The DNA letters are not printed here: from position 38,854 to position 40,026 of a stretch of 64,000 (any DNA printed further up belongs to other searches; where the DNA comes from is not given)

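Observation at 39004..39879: Single polypeptide combining a CDA-fold zinc-deaminase signature with a Pol-beta nucleotidyltransferase signature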

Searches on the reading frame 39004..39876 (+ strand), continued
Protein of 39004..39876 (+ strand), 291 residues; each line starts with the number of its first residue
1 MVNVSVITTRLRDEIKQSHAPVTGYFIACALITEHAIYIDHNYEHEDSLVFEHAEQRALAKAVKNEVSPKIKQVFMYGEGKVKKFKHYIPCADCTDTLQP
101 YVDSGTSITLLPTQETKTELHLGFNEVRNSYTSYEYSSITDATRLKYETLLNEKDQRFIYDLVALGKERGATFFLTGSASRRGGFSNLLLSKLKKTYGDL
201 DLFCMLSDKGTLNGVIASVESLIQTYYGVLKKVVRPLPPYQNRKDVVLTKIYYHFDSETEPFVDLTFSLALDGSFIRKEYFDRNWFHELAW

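Call 75: search_dna_similar(query=window:39004-39876:+, collection=phages, mode=protein, max_evalue=0.001)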
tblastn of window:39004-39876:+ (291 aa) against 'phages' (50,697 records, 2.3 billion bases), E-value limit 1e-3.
No match.

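Call 76: search_protein_families(library=pfam, proteins=[L013:1632-3683:+, L002:4227-5414:-], max_evalue=0.01)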
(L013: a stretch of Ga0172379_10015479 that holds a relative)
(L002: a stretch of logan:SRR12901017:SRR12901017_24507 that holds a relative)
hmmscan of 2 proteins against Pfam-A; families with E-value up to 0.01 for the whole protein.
L013:1632-3683:+ (684 aa): 5 families
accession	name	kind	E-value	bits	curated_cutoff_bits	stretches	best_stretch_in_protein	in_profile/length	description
PF00773.25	RNB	-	1e-110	370.5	29.3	1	206-555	1-325/326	RNB domain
PF17876.7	CSD2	-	6.7e-18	65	26.2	1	108-181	2-74/74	Cold shock domain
PF17849.7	OB_Dis3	-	3.1e-07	30.8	22.8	1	119-174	16-76/77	Dis3-like cold-shock domain 2 (CSD2)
PF08206.17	OB_RNB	-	1.3e-06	28.4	24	1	27-70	6-48/58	Ribonuclease B OB domain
PF00575.29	S1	-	2.9e-06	28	22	1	600-678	3-69/74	S1 RNA binding domain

L002:4227-5414:- (396 aa): 0 families

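Call 85: search_protein_families(library=phrogs, proteins=[window:39004-39876:+], max_evalue=0.01)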
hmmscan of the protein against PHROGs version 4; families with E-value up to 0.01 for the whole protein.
window:39004-39876:+ (291 aa): 0 families

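Call 86: search_protein_families(library=ncbifam, proteins=[L016:254-1483:+, L017:3522-3902:+], max_evalue=0.01)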
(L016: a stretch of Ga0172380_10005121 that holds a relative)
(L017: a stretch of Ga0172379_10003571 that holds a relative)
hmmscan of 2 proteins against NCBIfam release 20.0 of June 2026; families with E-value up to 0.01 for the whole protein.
L016:254-1483:+ (410 aa): 0 families

L017:3522-3902:+ (127 aa): 3 families
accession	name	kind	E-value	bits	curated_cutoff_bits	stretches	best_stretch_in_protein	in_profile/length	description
TIGR01509.1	HAD-SF-IA-v3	subfamily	2.5e-06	27.8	29.4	1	9-106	56-151/154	HAD-IA family hydrolase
TIGR02247.1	HAD-1A3-hyp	subfamily_domain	0.00026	20.8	125.4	1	65-123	151-209/211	epoxide hydrolase N-terminal domain-like phosphatase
NF006991.0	PRK09456.1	equivalog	0.00039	20.2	295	1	66-107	141-182/199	glucose-1-phosphatase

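Call 87: search_dna_similar(query=window:39004-39876:+, collection=plasmids, mode=protein, max_evalue=0.001)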
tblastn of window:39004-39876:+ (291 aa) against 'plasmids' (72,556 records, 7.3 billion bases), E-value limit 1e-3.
No match.
